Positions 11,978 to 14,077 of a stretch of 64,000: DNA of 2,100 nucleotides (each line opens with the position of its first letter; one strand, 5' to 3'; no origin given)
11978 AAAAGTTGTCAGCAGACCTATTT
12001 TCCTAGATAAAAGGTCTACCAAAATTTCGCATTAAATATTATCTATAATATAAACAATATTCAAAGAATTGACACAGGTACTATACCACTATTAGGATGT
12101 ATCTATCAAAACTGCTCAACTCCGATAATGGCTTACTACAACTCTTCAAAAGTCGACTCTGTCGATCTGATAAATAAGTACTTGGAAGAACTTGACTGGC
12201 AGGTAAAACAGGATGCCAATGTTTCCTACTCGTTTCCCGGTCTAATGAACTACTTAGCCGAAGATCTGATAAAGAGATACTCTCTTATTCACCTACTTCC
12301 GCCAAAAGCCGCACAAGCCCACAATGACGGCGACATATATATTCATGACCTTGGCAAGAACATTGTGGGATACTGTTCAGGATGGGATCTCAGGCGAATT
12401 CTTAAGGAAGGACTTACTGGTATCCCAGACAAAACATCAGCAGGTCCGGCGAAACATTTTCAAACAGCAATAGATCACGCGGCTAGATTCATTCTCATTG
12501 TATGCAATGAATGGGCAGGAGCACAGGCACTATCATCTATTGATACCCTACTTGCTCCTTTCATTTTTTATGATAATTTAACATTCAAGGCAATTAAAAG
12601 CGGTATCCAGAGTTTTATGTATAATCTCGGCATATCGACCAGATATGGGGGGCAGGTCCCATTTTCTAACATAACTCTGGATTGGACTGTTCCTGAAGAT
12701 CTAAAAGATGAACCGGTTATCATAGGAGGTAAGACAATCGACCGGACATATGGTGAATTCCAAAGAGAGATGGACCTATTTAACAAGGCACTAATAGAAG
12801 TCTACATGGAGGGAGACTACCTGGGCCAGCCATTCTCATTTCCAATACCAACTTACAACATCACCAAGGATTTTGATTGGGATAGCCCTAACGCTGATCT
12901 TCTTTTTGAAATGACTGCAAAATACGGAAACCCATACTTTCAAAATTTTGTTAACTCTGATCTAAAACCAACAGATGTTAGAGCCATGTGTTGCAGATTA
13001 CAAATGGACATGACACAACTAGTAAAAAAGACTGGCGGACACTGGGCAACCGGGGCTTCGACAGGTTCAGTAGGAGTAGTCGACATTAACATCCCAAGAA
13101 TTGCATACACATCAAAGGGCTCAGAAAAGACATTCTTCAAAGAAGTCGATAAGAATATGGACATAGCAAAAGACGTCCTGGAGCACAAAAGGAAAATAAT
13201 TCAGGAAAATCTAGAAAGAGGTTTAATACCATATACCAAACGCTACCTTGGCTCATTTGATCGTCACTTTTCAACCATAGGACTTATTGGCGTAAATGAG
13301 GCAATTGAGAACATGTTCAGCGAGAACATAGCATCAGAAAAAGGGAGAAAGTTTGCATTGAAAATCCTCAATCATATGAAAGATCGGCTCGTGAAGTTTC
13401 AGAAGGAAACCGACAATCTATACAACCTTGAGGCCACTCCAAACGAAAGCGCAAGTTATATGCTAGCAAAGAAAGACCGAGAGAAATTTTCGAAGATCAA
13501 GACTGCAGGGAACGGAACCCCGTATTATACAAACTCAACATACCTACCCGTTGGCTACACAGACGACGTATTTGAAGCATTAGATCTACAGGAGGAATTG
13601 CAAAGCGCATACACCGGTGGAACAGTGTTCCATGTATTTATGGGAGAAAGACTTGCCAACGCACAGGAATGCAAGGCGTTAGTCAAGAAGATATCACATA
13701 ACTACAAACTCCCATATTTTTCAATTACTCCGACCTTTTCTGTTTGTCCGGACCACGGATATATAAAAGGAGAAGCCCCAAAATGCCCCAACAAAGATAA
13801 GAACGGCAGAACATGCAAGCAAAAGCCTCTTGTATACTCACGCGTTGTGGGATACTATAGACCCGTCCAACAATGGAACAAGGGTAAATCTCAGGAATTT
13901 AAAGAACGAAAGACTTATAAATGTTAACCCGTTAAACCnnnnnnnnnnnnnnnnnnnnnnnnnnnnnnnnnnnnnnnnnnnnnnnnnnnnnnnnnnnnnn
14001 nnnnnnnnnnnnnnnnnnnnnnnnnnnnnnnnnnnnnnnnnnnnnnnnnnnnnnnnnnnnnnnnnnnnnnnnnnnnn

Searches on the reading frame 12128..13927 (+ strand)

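Call 76: search_protein_families(library=pfam, proteins=[window:12128-13927:+], max_evalue=0.001)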
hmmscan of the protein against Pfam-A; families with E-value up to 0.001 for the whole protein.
window:12128-13927:+ (599 aa): 1 family
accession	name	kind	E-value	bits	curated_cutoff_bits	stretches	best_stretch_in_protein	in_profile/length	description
PF13597.11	NRDD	-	3.6e-181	604.1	26.2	1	30-597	3-562/562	Anaerobic ribonucleoside-triphosphate reductase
